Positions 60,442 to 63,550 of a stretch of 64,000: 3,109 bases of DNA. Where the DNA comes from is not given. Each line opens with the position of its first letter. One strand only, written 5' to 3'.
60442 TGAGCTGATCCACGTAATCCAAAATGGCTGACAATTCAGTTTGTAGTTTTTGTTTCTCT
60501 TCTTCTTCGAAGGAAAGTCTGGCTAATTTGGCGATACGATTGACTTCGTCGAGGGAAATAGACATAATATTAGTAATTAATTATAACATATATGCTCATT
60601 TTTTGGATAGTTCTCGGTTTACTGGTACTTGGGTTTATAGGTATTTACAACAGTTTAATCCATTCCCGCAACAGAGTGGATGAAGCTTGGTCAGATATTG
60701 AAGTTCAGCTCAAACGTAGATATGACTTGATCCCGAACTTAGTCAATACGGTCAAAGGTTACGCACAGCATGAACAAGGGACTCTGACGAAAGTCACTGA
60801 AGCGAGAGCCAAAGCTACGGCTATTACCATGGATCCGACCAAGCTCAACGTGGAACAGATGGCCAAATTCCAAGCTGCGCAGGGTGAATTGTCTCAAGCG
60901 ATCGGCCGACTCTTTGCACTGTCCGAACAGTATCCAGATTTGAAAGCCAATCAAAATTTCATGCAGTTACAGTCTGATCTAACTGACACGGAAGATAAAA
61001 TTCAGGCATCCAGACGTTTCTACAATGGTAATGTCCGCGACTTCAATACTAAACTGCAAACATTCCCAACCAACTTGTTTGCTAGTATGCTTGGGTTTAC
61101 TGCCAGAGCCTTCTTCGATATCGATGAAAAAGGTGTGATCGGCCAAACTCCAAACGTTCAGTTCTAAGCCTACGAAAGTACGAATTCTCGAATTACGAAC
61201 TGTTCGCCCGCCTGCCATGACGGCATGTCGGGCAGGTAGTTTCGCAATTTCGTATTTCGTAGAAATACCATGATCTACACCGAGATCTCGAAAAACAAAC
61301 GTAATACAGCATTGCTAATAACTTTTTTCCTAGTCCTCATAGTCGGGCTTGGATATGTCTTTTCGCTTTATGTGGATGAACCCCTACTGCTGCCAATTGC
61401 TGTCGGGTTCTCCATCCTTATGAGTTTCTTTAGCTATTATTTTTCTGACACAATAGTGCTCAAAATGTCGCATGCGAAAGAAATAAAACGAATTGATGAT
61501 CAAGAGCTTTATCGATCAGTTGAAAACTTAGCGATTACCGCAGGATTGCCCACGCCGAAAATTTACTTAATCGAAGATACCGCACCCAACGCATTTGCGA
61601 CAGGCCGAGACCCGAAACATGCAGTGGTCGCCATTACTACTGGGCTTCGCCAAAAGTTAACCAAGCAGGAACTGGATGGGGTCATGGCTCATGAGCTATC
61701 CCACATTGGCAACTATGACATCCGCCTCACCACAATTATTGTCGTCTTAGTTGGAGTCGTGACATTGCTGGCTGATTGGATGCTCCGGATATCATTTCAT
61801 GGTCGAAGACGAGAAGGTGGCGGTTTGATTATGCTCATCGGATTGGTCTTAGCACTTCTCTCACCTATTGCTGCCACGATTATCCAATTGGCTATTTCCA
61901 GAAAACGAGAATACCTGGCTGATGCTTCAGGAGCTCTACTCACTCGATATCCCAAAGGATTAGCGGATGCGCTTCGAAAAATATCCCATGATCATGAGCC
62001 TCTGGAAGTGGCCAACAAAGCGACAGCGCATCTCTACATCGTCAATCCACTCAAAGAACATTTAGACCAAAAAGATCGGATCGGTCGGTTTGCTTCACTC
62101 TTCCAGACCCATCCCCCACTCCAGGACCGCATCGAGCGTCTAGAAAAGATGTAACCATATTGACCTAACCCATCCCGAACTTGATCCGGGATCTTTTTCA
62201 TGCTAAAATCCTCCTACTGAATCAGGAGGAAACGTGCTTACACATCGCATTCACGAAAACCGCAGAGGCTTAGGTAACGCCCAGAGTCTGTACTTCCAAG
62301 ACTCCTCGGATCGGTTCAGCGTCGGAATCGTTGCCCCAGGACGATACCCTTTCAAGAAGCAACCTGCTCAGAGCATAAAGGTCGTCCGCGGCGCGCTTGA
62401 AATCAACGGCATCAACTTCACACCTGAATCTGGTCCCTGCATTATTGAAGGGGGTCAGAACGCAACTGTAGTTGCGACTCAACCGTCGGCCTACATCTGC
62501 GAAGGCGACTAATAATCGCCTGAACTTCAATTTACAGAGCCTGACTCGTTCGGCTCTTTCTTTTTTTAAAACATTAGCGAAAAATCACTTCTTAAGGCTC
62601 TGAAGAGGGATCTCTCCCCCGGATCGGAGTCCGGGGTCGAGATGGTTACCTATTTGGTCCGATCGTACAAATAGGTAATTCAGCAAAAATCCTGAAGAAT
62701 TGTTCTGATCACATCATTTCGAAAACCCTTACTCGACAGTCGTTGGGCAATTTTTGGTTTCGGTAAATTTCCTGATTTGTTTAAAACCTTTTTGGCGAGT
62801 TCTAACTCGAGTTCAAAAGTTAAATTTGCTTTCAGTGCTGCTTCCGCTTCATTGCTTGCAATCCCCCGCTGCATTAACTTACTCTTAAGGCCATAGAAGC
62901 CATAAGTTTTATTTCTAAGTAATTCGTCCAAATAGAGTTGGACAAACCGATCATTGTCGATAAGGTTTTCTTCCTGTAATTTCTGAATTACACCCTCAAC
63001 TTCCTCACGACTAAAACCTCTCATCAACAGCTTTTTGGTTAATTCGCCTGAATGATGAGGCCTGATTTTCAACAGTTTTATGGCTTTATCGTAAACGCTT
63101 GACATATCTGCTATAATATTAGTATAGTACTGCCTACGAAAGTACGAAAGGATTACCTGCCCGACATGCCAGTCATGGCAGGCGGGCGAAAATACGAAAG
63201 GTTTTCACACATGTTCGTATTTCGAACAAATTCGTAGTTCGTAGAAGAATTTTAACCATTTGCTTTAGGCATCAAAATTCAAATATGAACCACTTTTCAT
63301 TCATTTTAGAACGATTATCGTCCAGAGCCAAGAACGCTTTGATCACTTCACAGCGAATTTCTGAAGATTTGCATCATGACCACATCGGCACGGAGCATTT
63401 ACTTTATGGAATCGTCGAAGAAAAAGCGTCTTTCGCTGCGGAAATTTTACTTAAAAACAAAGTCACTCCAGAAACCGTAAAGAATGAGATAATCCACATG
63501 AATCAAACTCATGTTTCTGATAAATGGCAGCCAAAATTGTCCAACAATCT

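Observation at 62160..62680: PpnP/YaiE-like nucleoside phosphorylase gene flanked by GC hairpin repeats, its SD locked in a hairpin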

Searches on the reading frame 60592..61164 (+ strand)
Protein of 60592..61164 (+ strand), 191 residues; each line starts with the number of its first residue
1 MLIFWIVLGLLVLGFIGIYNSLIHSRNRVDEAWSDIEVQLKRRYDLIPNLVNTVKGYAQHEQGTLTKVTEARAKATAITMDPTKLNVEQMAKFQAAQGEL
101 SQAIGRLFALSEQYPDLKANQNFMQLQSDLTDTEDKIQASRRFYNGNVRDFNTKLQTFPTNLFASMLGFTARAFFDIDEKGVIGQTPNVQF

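Call 3: search_protein_families(library=pfam, proteins=[window:60592-61164:+], max_evalue=1)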
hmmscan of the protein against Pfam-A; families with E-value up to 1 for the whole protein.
window:60592-61164:+ (191 aa): 3 families
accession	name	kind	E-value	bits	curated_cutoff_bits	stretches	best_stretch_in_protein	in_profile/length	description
PF04011.17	LemA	-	9.5e-62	207.7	26.2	1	32-191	1-149/149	LemA family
PF14559.12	TPR_19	-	0.095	13.5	25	1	77-116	17-57/68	Tetratricopeptide repeat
PF15455.11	Pro-rich_19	-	0.16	11.6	27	1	25-104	169-248/363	Proline-rich 19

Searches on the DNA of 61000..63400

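Call 9: search_rna_families(source=window, start=61000, end=63400, threshold=evalue, max_evalue=10)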
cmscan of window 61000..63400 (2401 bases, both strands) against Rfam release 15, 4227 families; matches with E-value up to 10: 3.
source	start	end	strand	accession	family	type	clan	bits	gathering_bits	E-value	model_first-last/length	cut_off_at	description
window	63223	63303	-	RF01583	snoR01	Gene; snRNA; snoRNA; CD-box;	-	26.2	55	6.2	1-83/83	no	small nucleolar RNA snoR01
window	61432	61535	-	RF01438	S_pombe_snR35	Gene; snRNA; snoRNA; HACA-box;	CL00028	20.1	35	0.16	1-172/172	no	small nucleolar RNA snR35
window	62980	63031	-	RF01139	sR2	Gene; snRNA; snoRNA; CD-box;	-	17.6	42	0.67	1-57/57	no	Small nucleolar RNA sR2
